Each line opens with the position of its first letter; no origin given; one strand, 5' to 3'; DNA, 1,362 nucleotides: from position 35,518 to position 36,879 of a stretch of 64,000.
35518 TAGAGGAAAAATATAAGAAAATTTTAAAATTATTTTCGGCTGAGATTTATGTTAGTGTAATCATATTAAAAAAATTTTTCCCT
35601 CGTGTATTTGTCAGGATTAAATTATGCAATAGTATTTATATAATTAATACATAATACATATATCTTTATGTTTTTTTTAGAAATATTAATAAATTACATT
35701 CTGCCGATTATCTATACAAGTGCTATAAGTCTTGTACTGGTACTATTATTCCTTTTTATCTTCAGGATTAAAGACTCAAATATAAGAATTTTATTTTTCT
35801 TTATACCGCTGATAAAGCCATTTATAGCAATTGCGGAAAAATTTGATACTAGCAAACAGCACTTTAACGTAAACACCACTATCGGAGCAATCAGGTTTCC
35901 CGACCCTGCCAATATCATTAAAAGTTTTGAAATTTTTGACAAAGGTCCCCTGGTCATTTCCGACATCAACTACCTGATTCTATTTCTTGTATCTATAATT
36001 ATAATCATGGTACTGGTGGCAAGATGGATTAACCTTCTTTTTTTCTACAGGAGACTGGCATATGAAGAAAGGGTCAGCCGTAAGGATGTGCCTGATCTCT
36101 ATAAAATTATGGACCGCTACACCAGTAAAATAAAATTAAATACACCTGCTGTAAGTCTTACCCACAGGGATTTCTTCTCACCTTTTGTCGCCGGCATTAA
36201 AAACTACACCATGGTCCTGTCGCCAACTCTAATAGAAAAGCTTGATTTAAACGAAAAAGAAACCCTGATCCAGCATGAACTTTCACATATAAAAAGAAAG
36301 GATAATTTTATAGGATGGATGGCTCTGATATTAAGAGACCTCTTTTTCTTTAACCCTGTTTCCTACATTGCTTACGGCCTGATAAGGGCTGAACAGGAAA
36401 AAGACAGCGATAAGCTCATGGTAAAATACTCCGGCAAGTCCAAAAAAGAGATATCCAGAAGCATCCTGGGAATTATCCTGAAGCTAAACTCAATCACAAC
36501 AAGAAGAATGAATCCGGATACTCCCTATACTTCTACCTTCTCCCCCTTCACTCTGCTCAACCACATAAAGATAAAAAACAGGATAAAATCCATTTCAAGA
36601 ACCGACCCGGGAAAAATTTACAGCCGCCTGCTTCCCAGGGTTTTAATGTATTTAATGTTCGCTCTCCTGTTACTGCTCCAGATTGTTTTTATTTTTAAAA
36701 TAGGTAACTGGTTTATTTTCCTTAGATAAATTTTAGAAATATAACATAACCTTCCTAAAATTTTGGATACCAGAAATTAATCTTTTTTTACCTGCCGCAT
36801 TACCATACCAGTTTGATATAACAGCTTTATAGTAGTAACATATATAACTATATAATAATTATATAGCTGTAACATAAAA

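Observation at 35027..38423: Candidate undescribed RiPP-like system: BlaI repressor, sensorless M56 peptidase, 40-aa Cys/Trp-rich peptide and radical SAM/SPASM maturase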

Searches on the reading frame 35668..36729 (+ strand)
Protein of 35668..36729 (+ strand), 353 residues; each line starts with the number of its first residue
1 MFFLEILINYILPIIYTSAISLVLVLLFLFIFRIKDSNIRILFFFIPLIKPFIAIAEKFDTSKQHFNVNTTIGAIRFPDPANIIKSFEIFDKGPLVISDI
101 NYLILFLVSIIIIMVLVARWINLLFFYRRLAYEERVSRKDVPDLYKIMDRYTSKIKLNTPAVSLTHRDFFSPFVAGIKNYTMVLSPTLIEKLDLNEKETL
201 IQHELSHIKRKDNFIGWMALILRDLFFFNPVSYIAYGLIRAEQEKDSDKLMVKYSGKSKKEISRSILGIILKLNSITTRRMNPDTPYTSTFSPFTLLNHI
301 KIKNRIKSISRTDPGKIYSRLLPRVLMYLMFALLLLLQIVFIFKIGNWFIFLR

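Call 4: search_protein_families(library=pfam, proteins=[window:35668-36729:+], max_evalue=0.01)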
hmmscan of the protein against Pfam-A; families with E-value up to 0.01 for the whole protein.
window:35668-36729:+ (353 aa): 3 families
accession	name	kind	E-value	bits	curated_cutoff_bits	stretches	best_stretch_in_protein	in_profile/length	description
PF05569.17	Peptidase_M56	-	2.2e-22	80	31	1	103-275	100-272/296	BlaR1 peptidase M56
PF01435.24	Peptidase_M48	-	4.9e-06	26.9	20.3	1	168-230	34-99/186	Peptidase family M48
PF18894.6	PhageMetallopep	-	0.00016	22.2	23.7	1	176-216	60-100/134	Putative phage metallopeptidase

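Call 5: search_protein_families(library=ncbifam, proteins=[window:35668-36729:+], max_evalue=0.01)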
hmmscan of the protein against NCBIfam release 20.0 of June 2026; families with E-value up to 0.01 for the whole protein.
window:35668-36729:+ (353 aa): 10 families
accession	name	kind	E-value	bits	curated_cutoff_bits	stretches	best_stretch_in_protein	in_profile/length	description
NF000326.1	blaR1_generic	equivalog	1.3e-12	46.9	400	1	103-342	107-331/585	BlaR1 family beta-lactam sensor/signal transducer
NF002669.0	PRK02391.1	equivalog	7.5e-12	45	341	1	100-222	30-159/298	zinc metalloprotease HtpX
NF033109.1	sensor_MecR1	exception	2.9e-08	32.7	1200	1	15-339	15-330/585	beta-lactam sensor/signal transducer MecR1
NF002775.0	PRK02870.1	equivalog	3.6e-08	33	285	1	100-248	71-223/338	zinc metalloprotease HtpX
NF002826.0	PRK03001.1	equivalog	1.5e-07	30.9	369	1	114-221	41-149/285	zinc metalloprotease HtpX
NF003425.0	PRK04897.1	equivalog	1.1e-06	28.1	355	1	104-225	45-165/298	zinc metalloprotease HtpX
NF002363.0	PRK01345.1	equivalog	1.2e-05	24.6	422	1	115-214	34-141/318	zinc metalloprotease HtpX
NF003965.0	PRK05457.1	equivalog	0.00012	21.5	245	1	112-213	49-150/285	protease HtpX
NF002322.0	PRK01265.1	equivalog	0.00041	19.9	275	1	103-228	43-172/325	zinc metalloprotease HtpX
NF002839.0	PRK03072.1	equivalog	0.0015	17.7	412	1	112-240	36-172/291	zinc metalloprotease HtpX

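Call 46: search_solved_structures(query=A2, max_evalue=0.01, show_alignments=1)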
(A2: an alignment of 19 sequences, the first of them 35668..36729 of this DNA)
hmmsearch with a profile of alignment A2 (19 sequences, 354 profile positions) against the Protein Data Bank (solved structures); distinct sequences matched with E-value up to 0.01: 6.
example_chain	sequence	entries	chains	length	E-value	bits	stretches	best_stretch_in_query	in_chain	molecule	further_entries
8exs_A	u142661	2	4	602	1.8e-10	43.8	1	18-342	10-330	Beta-lactam sensor/signal transducer BlaR1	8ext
8exp_A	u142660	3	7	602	1.9e-10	43.8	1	18-342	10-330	Beta-lactam sensor/signal transducer BlaR1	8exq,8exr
3cqb_A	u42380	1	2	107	1.8e-06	30.7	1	145-213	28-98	Probable protease htpX homolog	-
4qhf_A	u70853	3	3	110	0.0007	22.2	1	144-210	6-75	Uncharacterized protein MJ1213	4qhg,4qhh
4qhj_A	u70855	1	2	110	0.00071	22.2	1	144-210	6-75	Uncharacterized protein MJ1213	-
4qhi_A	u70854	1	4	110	0.00072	22.1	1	144-210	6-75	Uncharacterized protein MJ1213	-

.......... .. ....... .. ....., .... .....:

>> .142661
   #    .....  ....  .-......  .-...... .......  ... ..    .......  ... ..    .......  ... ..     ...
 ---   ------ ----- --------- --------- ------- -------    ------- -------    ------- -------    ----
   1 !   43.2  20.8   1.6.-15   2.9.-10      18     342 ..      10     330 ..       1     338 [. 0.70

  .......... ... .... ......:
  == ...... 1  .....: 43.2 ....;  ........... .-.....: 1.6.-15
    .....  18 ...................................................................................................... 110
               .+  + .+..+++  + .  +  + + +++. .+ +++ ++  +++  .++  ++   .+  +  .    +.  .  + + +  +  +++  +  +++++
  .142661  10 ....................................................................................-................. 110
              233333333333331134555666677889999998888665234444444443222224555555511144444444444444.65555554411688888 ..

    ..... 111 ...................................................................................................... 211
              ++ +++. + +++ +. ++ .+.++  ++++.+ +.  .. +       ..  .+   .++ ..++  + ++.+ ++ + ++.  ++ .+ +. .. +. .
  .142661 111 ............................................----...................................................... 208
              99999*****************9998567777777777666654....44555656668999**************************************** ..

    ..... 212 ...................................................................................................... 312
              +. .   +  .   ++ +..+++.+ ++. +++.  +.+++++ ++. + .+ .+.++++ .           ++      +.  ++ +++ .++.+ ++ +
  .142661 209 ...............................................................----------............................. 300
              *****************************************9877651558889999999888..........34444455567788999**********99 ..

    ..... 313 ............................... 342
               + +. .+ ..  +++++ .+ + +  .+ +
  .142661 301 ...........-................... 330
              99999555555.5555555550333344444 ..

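Call 62: search_protein_families(library=padloc, proteins=[window:35668-36729:+], max_evalue=0.001)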
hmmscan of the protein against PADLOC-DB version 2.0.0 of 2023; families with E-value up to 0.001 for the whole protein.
window:35668-36729:+ (353 aa): 0 families

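Call 65: find_homologous_proteins(query=A2, max_evalue=0.00001)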
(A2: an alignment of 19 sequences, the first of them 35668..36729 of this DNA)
Query A2 (19 sequences) (353 aa, profile of the alignment): 257 proteins with E <= 0.00001 among 8000 candidates; the best 120 are listed.
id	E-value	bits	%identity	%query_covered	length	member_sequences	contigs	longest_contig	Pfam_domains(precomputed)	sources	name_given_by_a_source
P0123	1.9e-141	490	53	100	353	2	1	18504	PF05569.18,PF18894.7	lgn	-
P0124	7.3e-141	488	57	100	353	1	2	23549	PF01435.25,PF05569.18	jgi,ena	-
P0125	3.8e-140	485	54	100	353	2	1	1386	PF05569.18,PF18894.7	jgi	-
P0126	4.5e-140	485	52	100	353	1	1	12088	PF05569.18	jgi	-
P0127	5.4e-140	485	59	100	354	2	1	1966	PF01435.25,PF05569.18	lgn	-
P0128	1.3e-139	483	54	100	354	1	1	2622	PF05569.18,PF18894.7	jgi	jgi:beta-lactamase regulating signal transducer with metallopeptidase domain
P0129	1.4e-139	483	53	91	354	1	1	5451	PF01435.25,PF05569.18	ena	-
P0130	3.6e-139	482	54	100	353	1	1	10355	PF05569.18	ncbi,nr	ncbi:MAG: M56 family metallopeptidase [Actinomycetia bacterium]|nr:M56 family metallopeptidase [Acti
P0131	4.4e-139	482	53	100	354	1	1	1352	PF05569.18,PF18894.7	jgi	jgi:Zn-dependent protease with chaperone function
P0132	4.6e-139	482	54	100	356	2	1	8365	PF05569.18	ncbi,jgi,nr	ncbi:MAG: M56 family metallopeptidase [Actinobacteria bacterium]|nr:M56 family metallopeptidase [Act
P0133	7.0e-139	481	100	100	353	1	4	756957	PF01435.25,PF05569.18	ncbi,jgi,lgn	-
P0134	1.9e-138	480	64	100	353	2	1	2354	PF01435.25,PF05569.18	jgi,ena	-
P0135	2.0e-138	480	53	100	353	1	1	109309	PF05569.18,PF18894.7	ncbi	-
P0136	2.3e-138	479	53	100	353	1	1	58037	PF05569.18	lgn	-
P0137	2.8e-138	479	54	100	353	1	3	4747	PF05569.18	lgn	-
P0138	3.4e-138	479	52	100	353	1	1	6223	PF05569.18,PF18894.7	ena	-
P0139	4.4e-138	479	54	100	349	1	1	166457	PF05569.18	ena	-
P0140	5.6e-138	478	63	100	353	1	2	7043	PF01435.25,PF05569.18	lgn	-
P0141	5.9e-138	478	54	100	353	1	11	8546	PF05569.18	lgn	-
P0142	8.0e-138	478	52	100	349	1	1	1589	PF05569.18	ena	-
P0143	1.1e-137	477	80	100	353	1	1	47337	PF01435.25,PF05569.18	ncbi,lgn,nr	ncbi:MAG: M56 family metallopeptidase [Actinomycetota bacterium]|nr:M56 family metallopeptidase [Act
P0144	1.4e-137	477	53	100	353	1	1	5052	PF05569.18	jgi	jgi:beta-lactamase regulating signal transducer with metallopeptidase domain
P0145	3.3e-137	476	51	100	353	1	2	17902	PF05569.18,PF18894.7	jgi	-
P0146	4.1e-137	475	53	100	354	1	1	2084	PF05569.18,PF18894.7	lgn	-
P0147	1.4e-136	474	54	100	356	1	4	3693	PF01435.25,PF05569.18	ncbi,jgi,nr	ncbi:MAG: M56 family metallopeptidase [Actinobacteria bacterium]|nr:M56 family metallopeptidase [Act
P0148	1.8e-136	473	53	98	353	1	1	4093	PF05569.18,PF18894.7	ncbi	ncbi:MAG: M56 family metallopeptidase [Candidatus Humimicrobiaceae bacterium]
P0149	5.1e-136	472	55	100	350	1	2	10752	PF05569.18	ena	-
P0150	1.3e-135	470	52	98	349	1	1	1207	PF01435.25,PF05569.18,PF18894.7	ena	-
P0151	1.6e-135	470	60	100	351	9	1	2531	PF05569.18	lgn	-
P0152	2.7e-135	469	50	100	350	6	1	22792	PF05569.18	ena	-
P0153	3.5e-135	469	56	100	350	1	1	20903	PF05569.18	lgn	-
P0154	4.6e-135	469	55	100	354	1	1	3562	PF05569.18,PF18894.7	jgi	jgi:beta-lactamase regulating signal transducer with metallopeptidase domain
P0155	5.2e-135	468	55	100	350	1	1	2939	PF05569.18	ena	-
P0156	6.9e-135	468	51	100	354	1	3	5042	PF01435.25,PF05569.18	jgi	-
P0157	8.5e-135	468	57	100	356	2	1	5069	PF01435.25,PF05569.18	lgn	-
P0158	8.8e-135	468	51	100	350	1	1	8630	PF05569.18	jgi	-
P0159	1.1e-134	467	65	100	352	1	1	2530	PF01435.25,PF05569.18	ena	-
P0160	1.1e-134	467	53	100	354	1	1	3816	PF01435.25,PF05569.18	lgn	-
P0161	1.5e-134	467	56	100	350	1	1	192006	PF05569.18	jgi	jgi:beta-lactamase regulating signal transducer with metallopeptidase domain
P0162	3.3e-134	466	62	100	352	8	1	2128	PF01435.25,PF05569.18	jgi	-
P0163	3.8e-134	466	61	100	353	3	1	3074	PF01435.25,PF05569.18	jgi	-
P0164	6.7e-134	465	54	100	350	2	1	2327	PF05569.18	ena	-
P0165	7.7e-134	465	63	100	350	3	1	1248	PF01435.25,PF05569.18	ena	-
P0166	7.9e-134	465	58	100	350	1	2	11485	PF05569.18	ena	-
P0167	8.0e-134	464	60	100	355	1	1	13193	PF05569.18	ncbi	-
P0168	8.2e-134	464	61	100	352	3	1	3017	PF01435.25,PF05569.18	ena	-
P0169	8.3e-134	464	62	100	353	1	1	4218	PF01435.25,PF05569.18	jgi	jgi:beta-lactamase regulating signal transducer with metallopeptidase domain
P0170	9.9e-134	464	77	100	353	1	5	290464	PF01435.25,PF05569.18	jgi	jgi:beta-lactamase regulating signal transducer with metallopeptidase domain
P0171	1.7e-133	463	68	100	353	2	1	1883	PF01435.25,PF05569.18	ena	-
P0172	2.7e-133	463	61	100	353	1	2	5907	PF01435.25,PF05569.18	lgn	-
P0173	3.6e-133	462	59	100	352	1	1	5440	PF01435.25,PF05569.18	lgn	-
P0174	4.9e-133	462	53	100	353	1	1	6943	PF05569.18,PF18894.7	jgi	jgi:beta-lactamase regulating signal transducer with metallopeptidase domain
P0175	5.0e-133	462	55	100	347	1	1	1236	PF05569.18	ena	-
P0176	6.6e-133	461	63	100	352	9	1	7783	PF01435.25,PF05569.18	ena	-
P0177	7.4e-133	461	63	100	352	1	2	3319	PF01435.25,PF05569.18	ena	-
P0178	7.6e-133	461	54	100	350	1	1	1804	PF05569.18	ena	-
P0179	8.8e-133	461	54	100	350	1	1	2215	PF05569.18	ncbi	-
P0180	1.1e-132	461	56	100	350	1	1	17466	PF05569.18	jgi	-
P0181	1.4e-132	460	62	100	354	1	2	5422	PF01435.25,PF05569.18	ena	-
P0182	1.4e-132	460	60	100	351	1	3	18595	PF01435.25,PF05569.18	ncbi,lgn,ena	-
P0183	1.5e-132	460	53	100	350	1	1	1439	PF05569.18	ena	-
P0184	1.6e-132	460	61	100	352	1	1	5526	PF01435.25,PF05569.18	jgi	-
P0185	2.3e-132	460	72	100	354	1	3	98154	PF01435.25,PF05569.18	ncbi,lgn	-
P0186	3.0e-132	459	77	100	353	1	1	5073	PF01435.25,PF05569.18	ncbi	-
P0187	3.9e-132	459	54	92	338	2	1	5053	PF05569.18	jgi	jgi:beta-lactamase regulating signal transducer with metallopeptidase domain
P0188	4.2e-132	459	52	100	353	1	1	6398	PF05569.18,PF18894.7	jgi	-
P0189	4.2e-132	459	54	97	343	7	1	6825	PF05569.18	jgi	jgi:beta-lactamase regulating signal transducer with metallopeptidase domain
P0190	4.4e-132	459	52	100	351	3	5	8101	PF01435.25,PF05569.18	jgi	jgi:beta-lactamase regulating signal transducer with metallopeptidase domain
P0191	5.2e-132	459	54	100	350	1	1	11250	PF05569.18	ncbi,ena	-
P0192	6.2e-132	458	54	100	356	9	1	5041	PF01435.25,PF05569.18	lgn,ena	-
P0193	9.4e-132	458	77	100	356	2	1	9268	PF01435.25,PF05569.18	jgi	-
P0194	9.5e-132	458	62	100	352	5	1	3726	PF01435.25,PF05569.18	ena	-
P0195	1.2e-131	457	57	100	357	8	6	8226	PF01435.25,PF05569.18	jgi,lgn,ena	-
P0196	1.4e-131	457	56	100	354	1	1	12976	PF01435.25,PF05569.18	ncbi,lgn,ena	ncbi:Protease HtpX [subsurface metagenome]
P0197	1.4e-131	457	60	100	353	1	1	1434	PF01435.25,PF05569.18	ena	-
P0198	1.6e-131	457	58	100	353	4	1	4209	PF01435.25,PF05569.18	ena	-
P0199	1.8e-131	457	57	100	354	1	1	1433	PF01435.25,PF05569.18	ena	-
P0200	1.9e-131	457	60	100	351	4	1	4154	PF05569.18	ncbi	ncbi:Protease HtpX [subsurface metagenome]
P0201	2.3e-131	456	53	100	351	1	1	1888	PF01435.25,PF05569.18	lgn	-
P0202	3.1e-131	456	53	100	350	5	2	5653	PF05569.18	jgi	-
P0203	3.9e-131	456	58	100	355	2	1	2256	PF05569.18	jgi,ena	-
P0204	4.4e-131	455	57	100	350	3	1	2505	PF01435.25,PF05569.18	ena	-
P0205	5.3e-131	455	58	100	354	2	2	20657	PF01435.25,PF05569.18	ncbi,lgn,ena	-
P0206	5.6e-131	455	51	100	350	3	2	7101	PF05569.18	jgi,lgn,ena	-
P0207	1.0e-130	454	61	100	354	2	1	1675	PF05569.18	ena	-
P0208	1.1e-130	454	58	100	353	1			PF01435.25,PF05569.18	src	-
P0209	1.4e-130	454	53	100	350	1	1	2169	PF05569.18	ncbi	-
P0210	1.5e-130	454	53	100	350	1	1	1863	PF05569.18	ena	-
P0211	1.5e-130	454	55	100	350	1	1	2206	PF05569.18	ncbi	-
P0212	1.6e-130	454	63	100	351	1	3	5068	PF01435.25,PF05569.18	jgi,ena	-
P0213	1.8e-130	453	57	100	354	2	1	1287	PF01435.25,PF05569.18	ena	-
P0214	1.9e-130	453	58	100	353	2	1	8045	PF01435.25,PF05569.18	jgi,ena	-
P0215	1.9e-130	453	53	100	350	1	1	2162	PF05569.18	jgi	-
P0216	2.1e-130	453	61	100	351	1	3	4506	PF05569.18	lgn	-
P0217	2.2e-130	453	62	100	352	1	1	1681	PF01435.25,PF05569.18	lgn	-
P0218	6.2e-130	452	57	97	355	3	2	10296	PF01435.25,PF05569.18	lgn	-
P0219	6.6e-130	452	60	100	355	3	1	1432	PF05569.18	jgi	-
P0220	6.7e-130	452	54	100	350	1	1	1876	PF05569.18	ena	-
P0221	7.9e-130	451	52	100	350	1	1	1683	PF01435.25,PF05569.18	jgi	jgi:beta-lactamase regulating signal transducer with metallopeptidase domain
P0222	1.4e-129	450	57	100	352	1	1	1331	PF05569.18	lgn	-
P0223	1.7e-129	450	56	92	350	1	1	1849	PF05569.18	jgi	-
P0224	1.9e-129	450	56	100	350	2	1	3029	PF05569.18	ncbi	-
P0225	2.1e-129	450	67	100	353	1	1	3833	PF01435.25,PF05569.18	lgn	-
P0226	2.2e-129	450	60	100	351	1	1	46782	PF05569.18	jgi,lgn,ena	-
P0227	2.2e-129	450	61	92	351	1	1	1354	PF05569.18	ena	-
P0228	2.5e-129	450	54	92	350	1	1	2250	PF05569.18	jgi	jgi:bla regulator protein BlaR1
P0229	3.2e-129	449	53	100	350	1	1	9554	PF01435.25,PF05569.18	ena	-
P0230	3.9e-129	449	62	100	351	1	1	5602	PF01435.25,PF05569.18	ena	-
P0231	5.2e-129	449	51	100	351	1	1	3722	PF05569.18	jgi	jgi:beta-lactamase regulating signal transducer with metallopeptidase domain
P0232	2.4e-128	446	50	100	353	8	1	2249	PF05569.18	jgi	-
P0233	2.6e-128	446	55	93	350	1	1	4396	PF05569.18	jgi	-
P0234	3.9e-128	446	59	100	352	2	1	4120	PF01435.25,PF05569.18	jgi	-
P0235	4.1e-128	446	60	98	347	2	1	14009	PF01435.25,PF05569.18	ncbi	ncbi:MAG: M56 family metallopeptidase [Actinomycetota bacterium]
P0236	4.9e-128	445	58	100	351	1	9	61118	PF05569.18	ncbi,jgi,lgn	-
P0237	5.5e-128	445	59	100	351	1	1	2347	PF05569.18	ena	-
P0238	7.1e-128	445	58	100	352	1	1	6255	PF01435.25,PF05569.18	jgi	-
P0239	8.5e-128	445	50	100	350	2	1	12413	PF05569.18,PF18894.7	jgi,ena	-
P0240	1.7e-127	444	53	99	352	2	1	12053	PF01435.25,PF05569.18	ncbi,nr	ncbi:MAG: M48 family metalloprotease [Actinobacteria bacterium]|nr:M48 family metalloprotease [Actin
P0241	2.3e-127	443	61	100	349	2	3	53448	PF05569.18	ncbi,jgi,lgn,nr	ncbi:MAG: hypothetical protein HQ569_08300 [Actinobacteria bacterium]|nr:hypothetical protein [Actin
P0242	2.4e-127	443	49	100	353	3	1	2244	PF05569.18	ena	-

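Call 66: find_encoding_contigs(protein=P0139, flank=4000, max_places=1)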
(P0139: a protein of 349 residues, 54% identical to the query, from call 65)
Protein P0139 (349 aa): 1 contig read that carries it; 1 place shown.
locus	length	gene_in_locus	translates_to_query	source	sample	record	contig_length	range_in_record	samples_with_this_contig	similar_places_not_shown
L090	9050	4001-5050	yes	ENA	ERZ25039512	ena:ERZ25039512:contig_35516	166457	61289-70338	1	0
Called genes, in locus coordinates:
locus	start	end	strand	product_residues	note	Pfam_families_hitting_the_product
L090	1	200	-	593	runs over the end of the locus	PF17297:PEPCK_N, PF00821:PEPCK_GTP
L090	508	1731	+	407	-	PF00909:Ammonium_transp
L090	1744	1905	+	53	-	PF00543:P-II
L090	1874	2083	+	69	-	PF00543:P-II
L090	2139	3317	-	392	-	PF13185:GAF_2, PF01590:GAF, PF08668:HDOD (faint), PF13487:HD_5, PF01966:HD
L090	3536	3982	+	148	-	PF03965:Penicillinase_R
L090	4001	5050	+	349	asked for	PF05569:Peptidase_M56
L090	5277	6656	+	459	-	PF04055:Radical_SAM, PF13353:Fer4_12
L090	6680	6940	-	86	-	-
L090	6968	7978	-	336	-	PF07995:GSDH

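Call 67: find_encoding_contigs(protein=P0123, flank=4000, max_places=1)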
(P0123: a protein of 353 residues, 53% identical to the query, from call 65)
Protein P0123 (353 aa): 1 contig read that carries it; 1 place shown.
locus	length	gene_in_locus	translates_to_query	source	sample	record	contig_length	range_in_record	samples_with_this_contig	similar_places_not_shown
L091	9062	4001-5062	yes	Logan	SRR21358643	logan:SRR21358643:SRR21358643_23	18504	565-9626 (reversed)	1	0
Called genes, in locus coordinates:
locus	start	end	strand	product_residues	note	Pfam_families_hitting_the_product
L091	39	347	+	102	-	-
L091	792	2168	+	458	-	PF00860:Xan_ur_permease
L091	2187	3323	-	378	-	PF01590:GAF, PF13185:GAF_2, PF08668:HDOD (faint), PF13487:HD_5, PF01966:HD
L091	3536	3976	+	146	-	PF03965:Penicillinase_R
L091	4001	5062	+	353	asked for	PF05569:Peptidase_M56, PF18894:PhageMetallopep (weak)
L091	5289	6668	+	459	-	PF04055:Radical_SAM, PF13353:Fer4_12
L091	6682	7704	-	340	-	PF01116:F_bP_aldolase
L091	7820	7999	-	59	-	-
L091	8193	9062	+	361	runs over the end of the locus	PF03734:YkuD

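Call 68: find_encoding_contigs(protein=P0152, flank=4000, max_places=1)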
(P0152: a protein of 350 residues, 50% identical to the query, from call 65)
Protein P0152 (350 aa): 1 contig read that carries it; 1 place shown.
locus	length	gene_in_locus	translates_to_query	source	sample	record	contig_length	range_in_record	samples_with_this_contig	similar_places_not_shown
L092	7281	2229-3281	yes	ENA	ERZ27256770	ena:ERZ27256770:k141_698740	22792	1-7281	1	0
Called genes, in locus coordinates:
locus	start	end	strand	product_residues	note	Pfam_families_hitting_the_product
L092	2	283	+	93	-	?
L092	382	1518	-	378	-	PF01590:GAF (faint), PF13185:GAF_2, PF13487:HD_5, PF01966:HD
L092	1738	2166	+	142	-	PF03965:Penicillinase_R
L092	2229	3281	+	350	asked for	PF05569:Peptidase_M56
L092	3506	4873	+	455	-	PF13353:Fer4_12, PF04055:Radical_SAM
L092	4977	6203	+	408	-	PF16491:Peptidase_M48_N, PF01435:Peptidase_M48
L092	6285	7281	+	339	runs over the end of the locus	PF00106:adh_short (weak), PF01073:3Beta_HSD, PF01370:Epimerase, PF02719:Polysacc_synt_2, PF04321:RmlD_sub_bind, PF07993:NAD_binding_4, PF13460:NAD_binding_10, PF16363:GDP_Man_Dehyd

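Call 75: predict_structure(alignment_id=A3)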
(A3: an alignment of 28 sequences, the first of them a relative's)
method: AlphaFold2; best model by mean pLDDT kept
length: 353 residues; sequences in the alignment: 28
mean_pLDDT: 66.3   pTM: 0.63
mean pLDDT of the five models: 66.3, 63.5, 55.0, 54.0, 44.7
residues with pLDDT >= 90: 0; 70-90: 170; 50-70: 120; < 50: 63
segments of 3 or more residues with pLDDT < 50: 62-79, 90-97, 169-173, 281-292, 341-345, 348-353
pLDDT, mean of each block of 10 residues (from residue 1): 62 74 80 73 75 58 43 39 50 49 63 70 64 70 87 85 61 56 76 86 82 67 64 77 81 84 83 67 40 60 76 62 63 61 42 38
secondary structure, 60 per line:
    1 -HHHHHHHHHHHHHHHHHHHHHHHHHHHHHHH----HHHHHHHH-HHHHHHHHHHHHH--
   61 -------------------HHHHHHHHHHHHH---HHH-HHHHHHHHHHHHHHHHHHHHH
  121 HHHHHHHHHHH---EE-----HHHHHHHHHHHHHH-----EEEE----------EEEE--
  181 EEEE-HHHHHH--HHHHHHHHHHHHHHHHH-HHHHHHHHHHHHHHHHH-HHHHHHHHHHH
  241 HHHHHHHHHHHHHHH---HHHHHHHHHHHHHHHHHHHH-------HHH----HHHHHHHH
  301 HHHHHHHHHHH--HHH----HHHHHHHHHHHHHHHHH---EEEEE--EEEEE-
elements in order: H2-32 H37-44 H46-58 H80-92 H100-131 H142-155 E161-164 E175-178 E181-184 H186-191 H194-210 H212-228 H230-255 H259-278 H293-311 H321-337 E341-345 E348-352
